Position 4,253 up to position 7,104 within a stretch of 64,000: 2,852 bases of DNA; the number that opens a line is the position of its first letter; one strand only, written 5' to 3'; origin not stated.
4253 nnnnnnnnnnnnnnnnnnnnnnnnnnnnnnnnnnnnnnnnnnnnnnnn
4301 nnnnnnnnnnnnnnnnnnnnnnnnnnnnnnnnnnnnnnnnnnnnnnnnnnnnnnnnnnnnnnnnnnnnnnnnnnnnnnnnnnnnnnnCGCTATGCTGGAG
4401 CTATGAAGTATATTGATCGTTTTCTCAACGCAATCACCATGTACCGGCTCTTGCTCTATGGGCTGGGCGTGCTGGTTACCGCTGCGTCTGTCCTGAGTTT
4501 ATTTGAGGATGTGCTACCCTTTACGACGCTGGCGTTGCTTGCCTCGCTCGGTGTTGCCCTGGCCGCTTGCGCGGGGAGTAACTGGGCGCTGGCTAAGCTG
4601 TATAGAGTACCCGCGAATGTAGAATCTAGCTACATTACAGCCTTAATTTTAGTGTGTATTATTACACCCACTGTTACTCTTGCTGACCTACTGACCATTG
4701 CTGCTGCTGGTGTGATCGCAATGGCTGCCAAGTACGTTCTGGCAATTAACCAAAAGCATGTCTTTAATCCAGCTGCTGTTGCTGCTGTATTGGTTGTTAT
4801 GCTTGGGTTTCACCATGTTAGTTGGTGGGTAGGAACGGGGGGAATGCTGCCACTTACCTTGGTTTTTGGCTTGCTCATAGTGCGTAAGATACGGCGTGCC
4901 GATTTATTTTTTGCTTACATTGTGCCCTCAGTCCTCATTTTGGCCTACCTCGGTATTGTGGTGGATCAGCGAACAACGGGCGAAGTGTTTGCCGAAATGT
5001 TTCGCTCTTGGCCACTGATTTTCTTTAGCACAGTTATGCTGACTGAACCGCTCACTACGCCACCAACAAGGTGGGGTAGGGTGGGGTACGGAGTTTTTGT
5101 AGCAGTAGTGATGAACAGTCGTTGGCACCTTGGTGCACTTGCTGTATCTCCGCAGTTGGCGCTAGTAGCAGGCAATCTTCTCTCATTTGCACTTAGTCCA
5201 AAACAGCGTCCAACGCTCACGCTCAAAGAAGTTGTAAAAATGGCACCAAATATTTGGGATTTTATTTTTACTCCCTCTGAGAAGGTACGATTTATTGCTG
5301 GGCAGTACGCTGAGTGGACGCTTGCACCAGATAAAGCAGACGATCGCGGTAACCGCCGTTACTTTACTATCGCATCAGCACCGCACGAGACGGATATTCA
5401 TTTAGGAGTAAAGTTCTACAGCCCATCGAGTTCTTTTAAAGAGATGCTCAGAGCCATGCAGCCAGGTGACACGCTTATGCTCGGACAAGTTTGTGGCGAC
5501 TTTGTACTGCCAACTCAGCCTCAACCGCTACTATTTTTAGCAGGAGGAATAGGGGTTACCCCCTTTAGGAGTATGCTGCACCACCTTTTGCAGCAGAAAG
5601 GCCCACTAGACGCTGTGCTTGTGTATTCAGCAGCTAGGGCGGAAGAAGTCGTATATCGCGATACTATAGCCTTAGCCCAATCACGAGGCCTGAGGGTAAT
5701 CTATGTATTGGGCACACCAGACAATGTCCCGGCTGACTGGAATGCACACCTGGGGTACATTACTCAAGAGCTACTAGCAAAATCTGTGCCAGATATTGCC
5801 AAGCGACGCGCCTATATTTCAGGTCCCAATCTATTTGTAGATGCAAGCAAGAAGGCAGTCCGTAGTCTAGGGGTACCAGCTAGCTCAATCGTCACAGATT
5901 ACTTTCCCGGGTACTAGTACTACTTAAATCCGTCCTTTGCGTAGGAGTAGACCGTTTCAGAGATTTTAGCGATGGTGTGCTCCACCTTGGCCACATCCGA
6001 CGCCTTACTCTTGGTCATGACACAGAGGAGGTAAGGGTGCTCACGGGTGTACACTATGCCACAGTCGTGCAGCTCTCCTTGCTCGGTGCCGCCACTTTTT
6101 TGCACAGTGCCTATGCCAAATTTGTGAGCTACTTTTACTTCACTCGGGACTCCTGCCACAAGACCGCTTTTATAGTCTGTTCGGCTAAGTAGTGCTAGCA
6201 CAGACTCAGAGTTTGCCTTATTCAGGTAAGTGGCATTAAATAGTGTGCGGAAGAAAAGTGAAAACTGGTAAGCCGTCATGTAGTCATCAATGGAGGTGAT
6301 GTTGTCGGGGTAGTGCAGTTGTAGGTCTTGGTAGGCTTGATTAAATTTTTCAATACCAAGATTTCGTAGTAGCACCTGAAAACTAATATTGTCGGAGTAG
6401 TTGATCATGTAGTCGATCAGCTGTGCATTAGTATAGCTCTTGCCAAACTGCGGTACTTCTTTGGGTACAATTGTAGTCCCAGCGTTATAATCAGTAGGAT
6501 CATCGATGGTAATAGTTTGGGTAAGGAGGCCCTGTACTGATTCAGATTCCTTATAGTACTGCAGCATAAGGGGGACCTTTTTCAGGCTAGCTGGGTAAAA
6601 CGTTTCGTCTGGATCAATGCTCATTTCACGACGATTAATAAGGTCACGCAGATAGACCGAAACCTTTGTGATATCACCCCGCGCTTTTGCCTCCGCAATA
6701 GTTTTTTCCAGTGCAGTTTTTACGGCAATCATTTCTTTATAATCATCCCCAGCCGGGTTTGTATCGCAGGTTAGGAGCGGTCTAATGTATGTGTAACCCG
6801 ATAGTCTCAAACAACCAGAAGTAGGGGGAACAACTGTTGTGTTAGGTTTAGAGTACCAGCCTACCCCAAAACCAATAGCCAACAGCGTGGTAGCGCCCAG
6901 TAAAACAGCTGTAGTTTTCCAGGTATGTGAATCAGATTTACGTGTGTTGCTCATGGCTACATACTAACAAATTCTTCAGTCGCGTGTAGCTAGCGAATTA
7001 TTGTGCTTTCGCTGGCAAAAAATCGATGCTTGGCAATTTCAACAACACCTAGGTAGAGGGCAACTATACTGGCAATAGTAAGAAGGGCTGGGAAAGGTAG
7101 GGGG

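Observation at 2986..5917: Minimal flavinylation-based trans-membrane electron-transfer module: FMN_bind protein + ApbE + RnfD/NqrB-like::FNR fusion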

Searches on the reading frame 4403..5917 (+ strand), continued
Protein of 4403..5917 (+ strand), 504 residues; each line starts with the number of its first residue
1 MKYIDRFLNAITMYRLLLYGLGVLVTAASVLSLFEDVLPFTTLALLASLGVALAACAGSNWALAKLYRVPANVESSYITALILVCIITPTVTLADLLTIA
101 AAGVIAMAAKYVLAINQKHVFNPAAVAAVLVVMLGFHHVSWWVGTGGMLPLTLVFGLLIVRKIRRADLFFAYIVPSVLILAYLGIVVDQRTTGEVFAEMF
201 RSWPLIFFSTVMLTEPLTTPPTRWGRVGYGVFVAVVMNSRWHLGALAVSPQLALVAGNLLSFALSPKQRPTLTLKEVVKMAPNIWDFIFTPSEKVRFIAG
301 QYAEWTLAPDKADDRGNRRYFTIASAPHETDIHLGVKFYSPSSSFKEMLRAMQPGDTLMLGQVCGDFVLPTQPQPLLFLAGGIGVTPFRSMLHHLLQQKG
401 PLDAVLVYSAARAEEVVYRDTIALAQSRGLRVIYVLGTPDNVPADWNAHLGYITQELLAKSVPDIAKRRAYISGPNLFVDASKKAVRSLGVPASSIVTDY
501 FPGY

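Call 52: search_protein_families(library=pfam, proteins=[L023:9647-11500:-, L014:1521-3056:+, L065:7861-8790:-, L045:6854-8566:+, L085:1729-2304:+, L017:1212-2543:+, L021:1910-3691:-, L019:3721-4242:+, L019:4249-4992:+, L012:3635-4111:+], max_evalue=0.001)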
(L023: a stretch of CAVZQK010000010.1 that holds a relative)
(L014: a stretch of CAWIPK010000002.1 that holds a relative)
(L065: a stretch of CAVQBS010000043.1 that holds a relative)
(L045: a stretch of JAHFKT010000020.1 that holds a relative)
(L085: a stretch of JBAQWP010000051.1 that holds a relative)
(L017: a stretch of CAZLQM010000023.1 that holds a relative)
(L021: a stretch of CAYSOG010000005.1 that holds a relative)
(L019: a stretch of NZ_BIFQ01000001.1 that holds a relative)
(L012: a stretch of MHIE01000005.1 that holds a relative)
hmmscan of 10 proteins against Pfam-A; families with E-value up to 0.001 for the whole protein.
L023:9647-11500:- (617 aa): 6 families
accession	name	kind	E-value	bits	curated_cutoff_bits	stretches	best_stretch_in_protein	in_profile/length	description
PF00664.28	ABC_membrane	-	1.2e-56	192.9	28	1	43-324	2-273/274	ABC transporter transmembrane region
PF00005.33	ABC_tran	-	6.9e-31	108.1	25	1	388-536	2-137/137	ABC transporter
PF13401.12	AAA_22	-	2.2e-06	28.4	27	1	397-536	5-95/130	AAA domain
PF13304.12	AAA_21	-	0.00017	22.2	27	0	495-554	228-283/304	AAA domain, putative AbiEii toxin, Type IV TA system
PF00004.35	AAA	-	0.0002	22.3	21.2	0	402-559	3-97/131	ATPase family associated with various cellular activities (AAA)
PF13604.12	AAA_30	-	0.00034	20.8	27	0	396-430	17-51/191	AAA domain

L014:1521-3056:+ (511 aa): 4 families
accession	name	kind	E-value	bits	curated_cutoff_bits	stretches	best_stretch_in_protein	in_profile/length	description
PF02518.31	HATPase_c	-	3.3e-34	118.1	26.4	1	401-510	1-108/111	Histidine kinase-, DNA gyrase B-, and HSP90-like ATPase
PF00672.30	HAMP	-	7.7e-17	61.8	25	1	234-285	1-52/53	HAMP domain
PF00512.31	HisKA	-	2.3e-15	56.8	26.9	1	291-354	2-66/66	His Kinase A (phospho-acceptor) domain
PF13581.12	HATPase_c_2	-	1.1e-05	25.8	27.4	1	407-488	33-111/127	Histidine kinase-like ATPase domain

L065:7861-8790:- (309 aa): 2 families
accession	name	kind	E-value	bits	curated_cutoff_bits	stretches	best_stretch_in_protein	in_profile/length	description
PF00072.30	Response_reg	-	2.7e-26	92.4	30.2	1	91-200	1-110/111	Response regulator receiver domain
PF00486.34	Trans_reg_C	-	4.6e-19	68.7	26.2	1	235-303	3-76/77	Transcriptional regulatory protein, C terminal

L045:6854-8566:+ (570 aa): 4 families
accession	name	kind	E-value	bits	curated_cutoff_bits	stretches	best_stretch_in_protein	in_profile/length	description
PF16576.10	HlyD_D23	-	2.8e-14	53.3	30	1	335-458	91-214/214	Barrel-sandwich domain of CusB or HlyD membrane-fusion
PF13437.12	HlyD_3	-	3.6e-14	53.8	22.2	1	353-455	1-106/106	HlyD family secretion protein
PF13533.13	Biotin_lipoyl_2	-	3.3e-07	30.4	29.8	1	68-97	3-32/32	Biotin-lipoyl like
PF00364.28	Biotin_lipoyl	-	2.5e-05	24.4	22.1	0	66-95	43-72/73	Biotin-requiring enzyme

L085:1729-2304:+ (191 aa): 3 families
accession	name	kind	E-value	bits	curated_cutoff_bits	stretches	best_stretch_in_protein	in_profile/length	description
PF04542.20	Sigma70_r2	-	7.6e-17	61.3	24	1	28-94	1-69/71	Sigma-70 region 2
PF08281.18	Sigma70_r4_2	-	8.1e-15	54.6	25.7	1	128-177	2-51/54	Sigma-70, region 4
PF04545.22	Sigma70_r4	-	3.6e-08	33.2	24.1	1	134-172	2-40/50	Sigma-70, region 4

L017:1212-2543:+ (443 aa): 2 families
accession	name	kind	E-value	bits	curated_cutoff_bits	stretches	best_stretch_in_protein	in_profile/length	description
PF12704.14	MacB_PCD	-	9e-50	170.3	27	1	59-280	1-204/207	MacB-like periplasmic core domain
PF02687.27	FtsX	-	8.6e-24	84.3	25.5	1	324-436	3-120/120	FtsX-like permease C-terminal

L021:1910-3691:- (593 aa): 2 families
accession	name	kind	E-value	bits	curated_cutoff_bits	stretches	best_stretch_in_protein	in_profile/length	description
PF07690.21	MFS_1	-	9.4e-52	176.5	33.4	1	66-480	1-346/347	Major Facilitator Superfamily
PF00083.30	Sugar_tr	-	0.00012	21.5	22.3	1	96-239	44-194/452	Sugar (and other) transporter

L019:3721-4242:+ (173 aa): 1 family
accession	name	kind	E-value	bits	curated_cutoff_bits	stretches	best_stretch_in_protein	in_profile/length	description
PF04205.19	FMN_bind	-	8.9e-10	39.5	22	1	94-168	2-76/77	FMN-binding domain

L019:4249-4992:+ (247 aa): 1 family
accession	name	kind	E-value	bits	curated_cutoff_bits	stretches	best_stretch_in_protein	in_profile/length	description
PF02424.20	ApbE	-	9.4e-40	137.2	25.6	2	92-224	126-263/266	ApbE family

L012:3635-4111:+ (158 aa): 1 family
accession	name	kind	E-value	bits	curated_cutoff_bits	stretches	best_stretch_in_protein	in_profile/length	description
PF04205.19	FMN_bind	-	0.00051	21.1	22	1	81-151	5-74/77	FMN-binding domain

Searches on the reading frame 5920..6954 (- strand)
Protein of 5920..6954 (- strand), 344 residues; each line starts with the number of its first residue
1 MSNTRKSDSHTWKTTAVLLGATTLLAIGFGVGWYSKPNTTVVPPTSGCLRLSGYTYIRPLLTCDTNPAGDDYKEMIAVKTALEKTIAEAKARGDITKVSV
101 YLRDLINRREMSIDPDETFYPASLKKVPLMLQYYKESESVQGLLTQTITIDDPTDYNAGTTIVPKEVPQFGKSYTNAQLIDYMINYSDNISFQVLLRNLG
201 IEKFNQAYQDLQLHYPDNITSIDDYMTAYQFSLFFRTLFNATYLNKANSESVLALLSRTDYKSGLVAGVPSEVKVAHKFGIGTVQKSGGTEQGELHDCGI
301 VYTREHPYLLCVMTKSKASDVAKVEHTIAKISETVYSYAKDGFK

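Call 3: search_protein_families(library=pfam, proteins=[window:5920-6954:-], max_evalue=0.1)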
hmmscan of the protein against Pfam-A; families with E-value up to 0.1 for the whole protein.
window:5920-6954:- (344 aa): 3 families
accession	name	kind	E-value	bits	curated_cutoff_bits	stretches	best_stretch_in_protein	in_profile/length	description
PF13354.11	Beta-lactamase2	-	2e-35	122.5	22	1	99-314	1-214/214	Beta-lactamase enzyme family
PF00905.27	Transpeptidase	-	0.014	15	22.1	1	118-219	39-134/299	Penicillin binding protein transpeptidase domain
PF15583.11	Imm68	-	0.022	15.5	29.6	1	169-226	9-60/152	Immunity protein 68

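Call 41: list_cluster_members(proteins=[P0121, P0001, window:5920-6954:-, window:793-1356:+])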
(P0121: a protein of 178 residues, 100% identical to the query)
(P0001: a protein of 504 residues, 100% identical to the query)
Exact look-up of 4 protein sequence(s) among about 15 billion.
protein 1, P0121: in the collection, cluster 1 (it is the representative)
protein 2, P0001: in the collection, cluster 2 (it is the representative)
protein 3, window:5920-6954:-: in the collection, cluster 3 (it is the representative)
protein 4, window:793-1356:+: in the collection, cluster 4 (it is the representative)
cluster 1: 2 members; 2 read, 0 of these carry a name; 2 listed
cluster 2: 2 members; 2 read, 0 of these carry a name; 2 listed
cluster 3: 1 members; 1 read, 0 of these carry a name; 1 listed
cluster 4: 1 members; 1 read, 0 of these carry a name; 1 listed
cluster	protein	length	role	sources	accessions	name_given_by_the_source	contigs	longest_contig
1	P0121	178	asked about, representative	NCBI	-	-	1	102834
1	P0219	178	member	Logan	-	-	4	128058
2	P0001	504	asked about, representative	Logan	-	-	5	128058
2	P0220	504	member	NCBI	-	-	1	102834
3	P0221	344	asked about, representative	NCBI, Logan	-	-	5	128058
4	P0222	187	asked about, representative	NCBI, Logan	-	-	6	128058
